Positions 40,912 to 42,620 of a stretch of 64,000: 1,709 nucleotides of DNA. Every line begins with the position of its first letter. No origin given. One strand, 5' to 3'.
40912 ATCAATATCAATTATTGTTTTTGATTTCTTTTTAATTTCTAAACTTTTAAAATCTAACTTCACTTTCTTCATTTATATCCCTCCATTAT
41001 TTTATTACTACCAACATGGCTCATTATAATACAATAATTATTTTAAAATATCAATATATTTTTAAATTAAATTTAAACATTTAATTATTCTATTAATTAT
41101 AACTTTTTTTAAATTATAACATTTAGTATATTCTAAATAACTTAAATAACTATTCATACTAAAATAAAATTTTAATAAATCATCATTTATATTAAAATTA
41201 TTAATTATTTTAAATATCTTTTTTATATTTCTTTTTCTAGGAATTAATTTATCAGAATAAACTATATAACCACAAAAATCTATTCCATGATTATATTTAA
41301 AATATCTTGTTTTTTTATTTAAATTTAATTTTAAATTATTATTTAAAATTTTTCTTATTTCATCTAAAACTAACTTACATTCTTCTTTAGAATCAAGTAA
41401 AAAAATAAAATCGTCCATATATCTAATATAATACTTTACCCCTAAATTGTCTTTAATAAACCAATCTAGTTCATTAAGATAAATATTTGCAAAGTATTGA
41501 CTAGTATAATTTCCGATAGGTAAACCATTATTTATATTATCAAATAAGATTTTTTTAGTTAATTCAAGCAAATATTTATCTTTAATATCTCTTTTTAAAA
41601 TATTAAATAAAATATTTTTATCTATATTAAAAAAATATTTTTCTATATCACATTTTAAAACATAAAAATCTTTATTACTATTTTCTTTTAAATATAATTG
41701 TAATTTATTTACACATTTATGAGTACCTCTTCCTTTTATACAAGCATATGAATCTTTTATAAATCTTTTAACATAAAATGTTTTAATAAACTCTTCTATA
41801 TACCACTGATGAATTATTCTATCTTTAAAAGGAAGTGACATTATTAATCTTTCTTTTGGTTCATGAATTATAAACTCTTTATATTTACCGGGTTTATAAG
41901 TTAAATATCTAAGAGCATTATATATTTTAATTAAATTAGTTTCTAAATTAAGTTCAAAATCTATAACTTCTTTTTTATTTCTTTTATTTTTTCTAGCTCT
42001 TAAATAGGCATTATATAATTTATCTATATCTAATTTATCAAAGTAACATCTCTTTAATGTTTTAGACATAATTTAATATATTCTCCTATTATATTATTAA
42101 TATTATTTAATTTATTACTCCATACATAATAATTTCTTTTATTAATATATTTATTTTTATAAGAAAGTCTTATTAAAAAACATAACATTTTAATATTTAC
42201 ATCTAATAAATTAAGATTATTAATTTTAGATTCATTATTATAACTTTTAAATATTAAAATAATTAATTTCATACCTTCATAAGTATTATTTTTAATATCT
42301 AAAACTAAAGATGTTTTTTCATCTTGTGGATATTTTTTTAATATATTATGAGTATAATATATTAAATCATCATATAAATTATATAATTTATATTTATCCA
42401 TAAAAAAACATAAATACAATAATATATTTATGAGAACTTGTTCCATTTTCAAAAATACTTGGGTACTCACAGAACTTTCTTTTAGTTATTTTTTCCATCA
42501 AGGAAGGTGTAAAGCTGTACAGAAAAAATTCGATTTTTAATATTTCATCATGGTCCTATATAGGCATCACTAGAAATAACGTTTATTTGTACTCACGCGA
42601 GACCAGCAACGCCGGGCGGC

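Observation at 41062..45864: Complete chromosomal diversity-generating retroelement (RT + Avd + 144-bp TR/VR) acting on a 916-aa secreted protein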

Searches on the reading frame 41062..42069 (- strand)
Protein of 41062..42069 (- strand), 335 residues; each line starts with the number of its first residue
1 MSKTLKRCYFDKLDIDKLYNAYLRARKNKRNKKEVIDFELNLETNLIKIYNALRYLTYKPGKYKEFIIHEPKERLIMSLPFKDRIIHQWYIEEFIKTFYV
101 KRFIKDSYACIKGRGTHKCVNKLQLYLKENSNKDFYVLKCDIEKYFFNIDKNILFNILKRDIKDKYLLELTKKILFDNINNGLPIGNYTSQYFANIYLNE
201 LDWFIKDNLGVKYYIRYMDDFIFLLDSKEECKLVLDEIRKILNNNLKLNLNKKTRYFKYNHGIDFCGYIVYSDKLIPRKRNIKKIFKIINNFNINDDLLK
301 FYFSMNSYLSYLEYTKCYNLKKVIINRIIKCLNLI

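Call 4: search_protein_families(library=pfam, proteins=[window:41062-42069:-], max_evalue=0.01)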
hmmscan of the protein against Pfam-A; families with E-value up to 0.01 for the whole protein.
window:41062-42069:- (335 aa): 1 family
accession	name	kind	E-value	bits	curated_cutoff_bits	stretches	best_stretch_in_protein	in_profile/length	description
PF00078.32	RVT_1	-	3.1e-19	69.9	29.6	1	72-270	8-205/205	Reverse transcriptase (RNA-dependent DNA polymerase)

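Call 5: search_protein_families(library=ncbifam, proteins=[window:41062-42069:-], max_evalue=0.01)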
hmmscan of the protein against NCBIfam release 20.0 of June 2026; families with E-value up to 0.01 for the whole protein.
window:41062-42069:- (335 aa): 4 families
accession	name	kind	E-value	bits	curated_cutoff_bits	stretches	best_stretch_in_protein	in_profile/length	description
TIGR04416.1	group_II_RT_mat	equivalog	3.8e-33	115.1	300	1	17-281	3-278/353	group II intron reverse transcriptase/maturase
NF041747.1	Drt3a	equivalog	2.4e-19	70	200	1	100-262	79-243/412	antiviral reverse transcriptase Drt3a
NF038233.2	retron_St85_RT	exception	5.1e-15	55.5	235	1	54-312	16-273/289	retron St85 family RNA-directed DNA polymerase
TIGR04499.1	abortive_AbiA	subfamily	1.5e-05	23.9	250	1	127-310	138-348/615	AbiA family abortive infection protein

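Call 9: search_solved_structures(query=window:41062-42069:-, max_evalue=0.001, show_alignments=1)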
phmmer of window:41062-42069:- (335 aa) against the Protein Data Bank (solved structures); distinct sequences matched with E-value up to 0.001: 13.
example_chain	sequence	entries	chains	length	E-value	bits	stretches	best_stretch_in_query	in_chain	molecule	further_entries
8ub7_A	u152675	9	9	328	3.2e-38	135.1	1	16-311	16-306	Reverse transcriptase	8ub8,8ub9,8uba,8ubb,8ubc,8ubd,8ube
5hhj_A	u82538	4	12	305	9.5e-15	58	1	14-274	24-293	Retron-type reverse transcriptase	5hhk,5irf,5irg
5hhl_A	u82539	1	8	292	1.4e-14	57.4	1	13-273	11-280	Retron-type reverse transcriptase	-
6ar1_A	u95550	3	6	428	1.9e-14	57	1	53-256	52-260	GsI-IIC RT | Trt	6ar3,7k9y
7uim_D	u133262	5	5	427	2.7e-14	56.5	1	13-274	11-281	Group II intron reverse transcriptase/maturase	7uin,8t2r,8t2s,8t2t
6me0_C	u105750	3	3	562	1.4e-11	47.6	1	49-290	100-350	Maturase reverse transcriptase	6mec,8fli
5g2x_C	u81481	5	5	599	2.2e-11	47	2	7-206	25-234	GROUP II INTRON-ENCODED PROTEIN LTRA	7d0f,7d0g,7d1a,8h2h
8bgj_A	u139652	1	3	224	1.8e-10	43.9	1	94-270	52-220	RNA-directed DNA polymerase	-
9z6y_A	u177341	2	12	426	2.8e-08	36.7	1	118-253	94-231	Drt3a reverse transcriptase protein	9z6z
7kft_D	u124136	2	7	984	5.9e-08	35.7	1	51-276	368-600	Cas6-RT-Cas1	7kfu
9wy8_A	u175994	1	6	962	9.6e-07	31.7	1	181-257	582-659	Maltose/maltodextrin-binding periplasmic protein,Reverse transcriptase domain-containing p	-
9c0i_A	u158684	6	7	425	8.4e-05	25.3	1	172-255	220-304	Reverse transcriptase/maturase family protein | Antiviral reverse transcriptase Drt2 | RNA-dependent DNA polymerase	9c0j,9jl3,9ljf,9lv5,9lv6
9lje_A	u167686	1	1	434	8.9e-05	25.2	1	172-255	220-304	RNA-dependent DNA polymerase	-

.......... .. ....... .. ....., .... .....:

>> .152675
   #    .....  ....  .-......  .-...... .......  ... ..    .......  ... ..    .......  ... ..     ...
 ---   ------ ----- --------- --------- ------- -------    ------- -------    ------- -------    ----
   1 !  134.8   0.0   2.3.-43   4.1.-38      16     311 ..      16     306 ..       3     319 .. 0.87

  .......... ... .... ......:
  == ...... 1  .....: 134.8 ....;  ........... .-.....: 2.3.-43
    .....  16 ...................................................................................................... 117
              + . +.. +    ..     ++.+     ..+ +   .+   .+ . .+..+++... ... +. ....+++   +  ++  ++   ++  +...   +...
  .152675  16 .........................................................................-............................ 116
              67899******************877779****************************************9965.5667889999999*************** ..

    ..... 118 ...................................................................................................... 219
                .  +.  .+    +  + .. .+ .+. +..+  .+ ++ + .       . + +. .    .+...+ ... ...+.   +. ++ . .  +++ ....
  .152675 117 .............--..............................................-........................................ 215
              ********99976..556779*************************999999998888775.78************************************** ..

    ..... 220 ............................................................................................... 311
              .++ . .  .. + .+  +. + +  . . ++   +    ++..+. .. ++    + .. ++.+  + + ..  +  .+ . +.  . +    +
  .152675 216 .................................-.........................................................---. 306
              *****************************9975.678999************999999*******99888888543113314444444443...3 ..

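Call 20: find_encoding_contigs(protein=window:41062-42069:-, flank=6000, max_places=10)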
Protein window:41062-42069:- (335 aa): 6 contigs read that carry it; 3 places shown.
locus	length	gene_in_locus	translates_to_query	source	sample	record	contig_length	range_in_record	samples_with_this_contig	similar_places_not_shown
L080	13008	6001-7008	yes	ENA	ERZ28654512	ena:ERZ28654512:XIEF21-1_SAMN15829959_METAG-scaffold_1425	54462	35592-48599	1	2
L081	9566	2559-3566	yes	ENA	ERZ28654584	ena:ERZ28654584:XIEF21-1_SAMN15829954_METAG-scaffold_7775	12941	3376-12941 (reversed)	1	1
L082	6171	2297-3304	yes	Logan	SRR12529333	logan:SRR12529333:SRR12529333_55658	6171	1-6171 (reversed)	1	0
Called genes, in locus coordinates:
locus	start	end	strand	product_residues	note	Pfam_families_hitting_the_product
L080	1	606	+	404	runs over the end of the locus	-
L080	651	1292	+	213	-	PF01863:YgjP-like, PF10263:SprT-like (weak), PF08325:WLM (weak)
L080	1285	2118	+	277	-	PF00763:THF_DHG_CYH, PF02882:THF_DHG_CYH_C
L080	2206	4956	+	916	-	-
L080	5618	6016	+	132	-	PF22296:bAvd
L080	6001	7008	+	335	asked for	PF00078:RVT_1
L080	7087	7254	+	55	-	-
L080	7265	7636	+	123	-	PF02452:PemK_toxin (weak)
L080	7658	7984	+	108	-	PF13274:SocA_Panacea (weak)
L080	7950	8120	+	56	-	-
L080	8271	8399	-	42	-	-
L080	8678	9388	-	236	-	PF12686:DUF3800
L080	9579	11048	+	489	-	PF09660:DUF2397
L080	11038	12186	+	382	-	PF09661:DUF2398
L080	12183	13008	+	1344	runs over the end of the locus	PF13558:SbcC_Walker_B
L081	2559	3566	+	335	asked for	PF00078:RVT_1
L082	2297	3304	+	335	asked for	PF00078:RVT_1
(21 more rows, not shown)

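Call 34: search_protein_families(library=padloc, proteins=[window:41062-42069:-], max_evalue=0.001)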
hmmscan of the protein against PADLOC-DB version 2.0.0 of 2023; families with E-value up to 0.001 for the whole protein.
window:41062-42069:- (335 aa): 44 families (the best 25 are shown)
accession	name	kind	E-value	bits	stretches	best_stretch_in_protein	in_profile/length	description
PDLC01136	RT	-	1.3e-40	137.5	1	13-271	6-259/263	RT (reverse transcriptase)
PDLC02063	Cas1_IIIb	-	6.6e-28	95.6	1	37-282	37-275/617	-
PDLC03754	RT_UG17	-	8.4e-26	88.8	1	8-291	9-291/429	DRT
PDLC03779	RT_UG4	-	8.5e-24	82.2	1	15-284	6-272/307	DRT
PDLC03768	Drt3a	-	3.5e-22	77.4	1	51-278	75-271/411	DRT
PDLC02175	Drt3a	-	5.4e-19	66.7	1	112-256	88-234/417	-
PDLC03758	RT_UG20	-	5.8e-19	66.5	1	115-252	125-264/511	DRT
PDLC03764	RT_UG26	-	1.3e-17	61.7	1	10-275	4-277/398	DRT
PDLC03774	RT_UG35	-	2.5e-17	60.4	1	129-326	451-649/938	DRT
PDLC01607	RT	-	1.7e-16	58.9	1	98-269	24-160/161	"CAS-I,CAS-II,CAS-III,CAS-IV,CAS-V,CAS-VI; acquisition_associated"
PDLC02174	Drt3a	-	8.7e-16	56.1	1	100-282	78-265/403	-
PDLC03778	RT_UG39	-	1.1e-15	55.6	2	178-253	289-363/541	DRT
PDLC03785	RT_UG9_large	-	2.1e-15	54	1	56-294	287-520/772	DRT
PDLC03775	RT_UG36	-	2.2e-15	54.5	1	131-254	139-265/557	DRT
PDLC03783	Drt8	-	2.4e-15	54.8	1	127-273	128-275/493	DRT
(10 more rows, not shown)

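Call 59: search_dna_similar(query=window:41062-42069:-, collection=phages, mode=protein, max_rows=15)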
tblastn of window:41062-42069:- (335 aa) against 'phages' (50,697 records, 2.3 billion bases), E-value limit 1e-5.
Records with a match: 153; places in all: 153; records where one place covers at least 80% of the query: 28.
Best place of each record, by identity: <60% 153.
By first word of the organism name: Bacteriophage 34; Bacteroides 30; uncultured 16; Faecalibacterium 11; Vibrio 6; Pseudomonas 6; CrAssphage 5; Bordetella 5; Bacillus 4; Butyrivibrio 4; and 19 more.
By host as written in the record: - 75; Faecalibacterium prausnitzii 10; Bacillus alcalophilus CGMCC 1.3604 3; Butyrivibrio fibrisolvens DSM 3071 3; Helicobacter canis 3; Vibrio parahaemolyticus 2; Pseudoalteromonas elyakovii HL-AS1 2; Methanomassiliicoccales 2; and 46 more.
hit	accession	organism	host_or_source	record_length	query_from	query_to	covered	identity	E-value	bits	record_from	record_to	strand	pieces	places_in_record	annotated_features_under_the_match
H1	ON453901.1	Clostridium phage Saumur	Enterocloster clostridioformis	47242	3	272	81%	42.9%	7e-45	169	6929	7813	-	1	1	reverse transcriptase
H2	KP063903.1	Bacillus phage BalMu-1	Bacillus alcalophilus CGMCC 1.3604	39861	3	272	81%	42.8%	6e-61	216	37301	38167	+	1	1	retron-type RNA-directed DNA polymerase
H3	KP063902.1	Bacillus phage BalMu-1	Bacillus alcalophilus CGMCC 1.3604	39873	3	272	81%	42.8%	6e-61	216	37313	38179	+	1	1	retron-type RNA-directed DNA polymerase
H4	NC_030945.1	Bacillus phage BalMu-1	Bacillus alcalophilus CGMCC 1.3604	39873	3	272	81%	42.8%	6e-61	216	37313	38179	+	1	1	Reverse transcriptase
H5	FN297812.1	Vibrio phage VP585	Vibrio parahaemolyticus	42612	8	324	95%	36.3%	2e-43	165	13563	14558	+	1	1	gp20 protein | gp21 protein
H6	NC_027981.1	Vibrio phage VP585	Vibrio parahaemolyticus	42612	8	324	95%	36.3%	2e-43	165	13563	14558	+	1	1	Reverse transcriptase | gp21 protein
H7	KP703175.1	ANMV-1 virus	uncultured archaeon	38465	21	273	76%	45.1%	1e-49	183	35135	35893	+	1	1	reverse transcriptase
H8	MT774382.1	uncultured phage cr10_1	human feces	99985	16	320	91%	36.1%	3e-33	135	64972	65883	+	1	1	RNA binding protein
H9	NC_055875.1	uncultured phage cr10_1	human feces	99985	16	320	91%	36.1%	3e-33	135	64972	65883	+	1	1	Reverse transcriptase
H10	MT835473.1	Bacteriophage sp.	human fecal samples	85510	14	320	92%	34.8%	2e-29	124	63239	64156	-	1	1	record has no annotation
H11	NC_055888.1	uncultured phage cr52_1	human feces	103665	10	276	80%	40.0%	5e-39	152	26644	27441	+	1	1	Reverse transcriptase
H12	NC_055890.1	uncultured phage cr56_1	human feces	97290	10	271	78%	40.8%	7e-36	143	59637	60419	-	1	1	Reverse transcriptase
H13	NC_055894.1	uncultured phage cr6_1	human feces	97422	3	320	95%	33.3%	1e-31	131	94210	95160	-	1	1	Reverse transcriptase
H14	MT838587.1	Bacteriophage sp.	human fecal samples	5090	13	273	78%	39.3%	8e-42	160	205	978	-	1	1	record has no annotation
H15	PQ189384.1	Vibrio phage 1F273_PE002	Vibrio cyclitrophicus 1F273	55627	9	272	79%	38.8%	2e-46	173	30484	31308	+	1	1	hypothetical protein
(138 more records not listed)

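Call 67: find_homologous_proteins(query=window:41062-42069:-, max_evalue=1e-20)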
Query window:41062-42069:- (335 aa): 5851 proteins with E <= 1e-20 among 8000 candidates; the best 120 are listed.
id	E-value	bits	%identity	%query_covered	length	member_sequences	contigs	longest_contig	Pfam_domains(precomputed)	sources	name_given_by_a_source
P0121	1.7e-201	687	94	100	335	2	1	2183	PF00078.33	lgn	-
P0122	1.8e-175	601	84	99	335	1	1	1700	PF00078.33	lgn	-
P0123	2.5e-163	561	79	100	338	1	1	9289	PF00078.33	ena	-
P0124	1.2e-136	474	70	99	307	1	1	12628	PF00078.33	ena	-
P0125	1.9e-132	460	67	98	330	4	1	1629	PF00078.33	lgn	-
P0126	4.1e-132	459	68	98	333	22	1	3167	PF00078.33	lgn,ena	-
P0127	1.0e-130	454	67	98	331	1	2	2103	PF00078.33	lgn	-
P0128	9.8e-130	451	67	98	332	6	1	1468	PF00078.33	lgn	-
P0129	4.9e-129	449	66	99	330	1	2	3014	PF00078.33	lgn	-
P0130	1.1e-126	441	65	98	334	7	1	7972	PF00078.33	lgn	-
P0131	7.6e-113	395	75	76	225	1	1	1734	PF00078.33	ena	-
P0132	7.6e-107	376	87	60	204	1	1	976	PF00078.33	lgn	-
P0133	1.4e-106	375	58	98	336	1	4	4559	PF00078.33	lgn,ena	-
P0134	4.2e-104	367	54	98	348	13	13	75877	PF00078.33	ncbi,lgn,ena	-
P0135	1.5e-103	365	55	98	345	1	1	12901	PF00078.33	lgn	-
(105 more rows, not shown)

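Call 68: find_encoding_contigs(protein=P0121, flank=5000, max_places=2)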
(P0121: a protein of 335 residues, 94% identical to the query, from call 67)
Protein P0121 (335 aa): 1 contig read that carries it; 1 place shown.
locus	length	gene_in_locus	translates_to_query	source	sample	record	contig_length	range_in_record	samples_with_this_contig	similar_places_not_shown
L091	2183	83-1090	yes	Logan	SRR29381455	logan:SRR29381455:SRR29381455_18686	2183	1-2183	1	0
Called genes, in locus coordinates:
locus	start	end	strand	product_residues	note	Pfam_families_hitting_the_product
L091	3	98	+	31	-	?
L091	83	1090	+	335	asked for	PF00078:RVT_1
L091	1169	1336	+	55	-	-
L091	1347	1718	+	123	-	PF02452:PemK_toxin (weak)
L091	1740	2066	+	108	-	PF13274:SocA_Panacea (weak)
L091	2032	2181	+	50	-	?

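Call 69: find_encoding_contigs(protein=P0123, flank=6000, max_places=2)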
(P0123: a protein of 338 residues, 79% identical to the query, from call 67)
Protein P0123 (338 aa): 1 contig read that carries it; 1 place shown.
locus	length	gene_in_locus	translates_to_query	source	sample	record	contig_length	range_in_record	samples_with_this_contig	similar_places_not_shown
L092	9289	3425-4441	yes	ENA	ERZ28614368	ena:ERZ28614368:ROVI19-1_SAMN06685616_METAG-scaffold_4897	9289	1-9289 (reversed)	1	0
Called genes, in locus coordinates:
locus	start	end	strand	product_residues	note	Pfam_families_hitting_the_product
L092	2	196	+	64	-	?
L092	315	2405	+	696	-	-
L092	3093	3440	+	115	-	PF22296:bAvd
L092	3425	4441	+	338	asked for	PF00078:RVT_1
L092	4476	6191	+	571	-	PF13200:DUF4015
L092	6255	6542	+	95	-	PF06265:YutD-like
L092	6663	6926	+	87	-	PF06949:DUF1292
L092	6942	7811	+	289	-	-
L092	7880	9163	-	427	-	PF14690:Zn_ribbon_ISL3 (weak), PF13542:HTH_Tnp_ISL3 (weak), PF01610:DDE_Tnp_ISL3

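Call 70: find_encoding_contigs(protein=P0124, flank=6000, max_places=2)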
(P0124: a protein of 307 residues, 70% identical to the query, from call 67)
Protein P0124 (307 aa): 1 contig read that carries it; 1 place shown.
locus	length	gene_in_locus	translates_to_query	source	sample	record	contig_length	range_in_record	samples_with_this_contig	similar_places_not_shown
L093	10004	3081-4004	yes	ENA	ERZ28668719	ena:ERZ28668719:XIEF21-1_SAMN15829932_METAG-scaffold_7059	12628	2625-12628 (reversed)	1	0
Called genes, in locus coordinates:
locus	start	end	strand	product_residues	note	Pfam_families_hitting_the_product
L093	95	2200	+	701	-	-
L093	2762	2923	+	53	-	-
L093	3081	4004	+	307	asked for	PF00078:RVT_1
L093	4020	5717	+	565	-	PF02638:GHL10 (weak), PF13200:DUF4015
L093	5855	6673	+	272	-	PF01149:Fapy_DNA_glyco, PF06831:H2TH, PF06827:zf-FPG_IleRS (weak)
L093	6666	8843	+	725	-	PF23139:OB_YrrC, PF14490:HHH_RecD2, PF13401:AAA_22 (faint), PF01443:Viral_helicase1 (faint), PF13245:AAA_19, PF13604:AAA_30, PF18335:SH3_13, PF13538:UvrD_C_2, +1 more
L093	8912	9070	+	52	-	-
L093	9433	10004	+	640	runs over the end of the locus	PF00456:Transketolase_N, PF02779:Transket_pyr, PF22613:Transketolase_C_1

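Call 71: find_encoding_contigs(protein=P0122, flank=3000, max_places=2)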
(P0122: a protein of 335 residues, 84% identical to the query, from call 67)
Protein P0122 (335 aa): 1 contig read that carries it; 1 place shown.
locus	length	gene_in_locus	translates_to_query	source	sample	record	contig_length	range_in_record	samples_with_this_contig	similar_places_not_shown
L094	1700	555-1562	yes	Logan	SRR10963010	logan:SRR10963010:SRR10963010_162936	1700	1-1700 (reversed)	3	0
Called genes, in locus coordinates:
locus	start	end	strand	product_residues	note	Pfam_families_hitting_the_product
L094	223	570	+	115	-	PF22296:bAvd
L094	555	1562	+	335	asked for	PF00078:RVT_1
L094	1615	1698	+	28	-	?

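Call 87: search_protein_families(library=phrogs, proteins=[window:41062-42069:-], max_evalue=0.001)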
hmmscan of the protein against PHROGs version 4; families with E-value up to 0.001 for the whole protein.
window:41062-42069:- (335 aa): 2 families
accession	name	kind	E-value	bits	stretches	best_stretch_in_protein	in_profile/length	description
phrog_1423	-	DNA, RNA and nucleotide metabolism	6.7e-106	356.6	1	1-332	95-442/1040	Reverse transcriptase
phrog_2825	-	DNA, RNA and nucleotide metabolism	4e-15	56.8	1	52-297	35-276/336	polymerase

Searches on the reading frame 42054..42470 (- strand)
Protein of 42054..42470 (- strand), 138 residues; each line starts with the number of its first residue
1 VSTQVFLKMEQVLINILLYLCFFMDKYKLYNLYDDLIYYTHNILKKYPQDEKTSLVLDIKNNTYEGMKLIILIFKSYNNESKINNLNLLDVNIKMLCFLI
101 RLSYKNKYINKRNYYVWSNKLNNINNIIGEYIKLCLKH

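Call 4: search_protein_families(library=pfam, proteins=[window:42054-42470:-], max_evalue=0.01)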
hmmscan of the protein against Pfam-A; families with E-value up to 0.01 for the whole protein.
window:42054-42470:- (138 aa): 1 family
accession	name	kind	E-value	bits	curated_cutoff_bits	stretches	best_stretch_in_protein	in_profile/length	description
PF22296.2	bAvd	-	3.5e-14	53.6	40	1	33-133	7-105/107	bAvd-like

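Call 5: search_protein_families(library=ncbifam, proteins=[window:42054-42470:-], max_evalue=0.01)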
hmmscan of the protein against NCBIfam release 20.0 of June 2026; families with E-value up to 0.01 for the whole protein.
window:42054-42470:- (138 aa): 1 family
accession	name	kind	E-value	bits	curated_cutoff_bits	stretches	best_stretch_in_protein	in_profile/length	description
NF033474.1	DivGenRetAVD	equivalog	1.5e-15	57.4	80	1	29-133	3-104/104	diversity-generating retroelement protein Avd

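Call 11: search_solved_structures(query=window:42054-42470:-, max_evalue=1)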
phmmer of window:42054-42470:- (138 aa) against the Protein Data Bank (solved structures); distinct sequences matched with E-value up to 1: 0.

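Call 87: search_protein_families(library=phrogs, proteins=[window:42054-42401:-], max_evalue=0.001)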
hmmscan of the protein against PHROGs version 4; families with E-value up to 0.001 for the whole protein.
window:42054-42401:- (115 aa): 1 family
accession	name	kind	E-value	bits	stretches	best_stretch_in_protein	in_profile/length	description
phrog_3206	-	DNA, RNA and nucleotide metabolism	3.1e-19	70.1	1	1-110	13-122/154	Avd protein of DGR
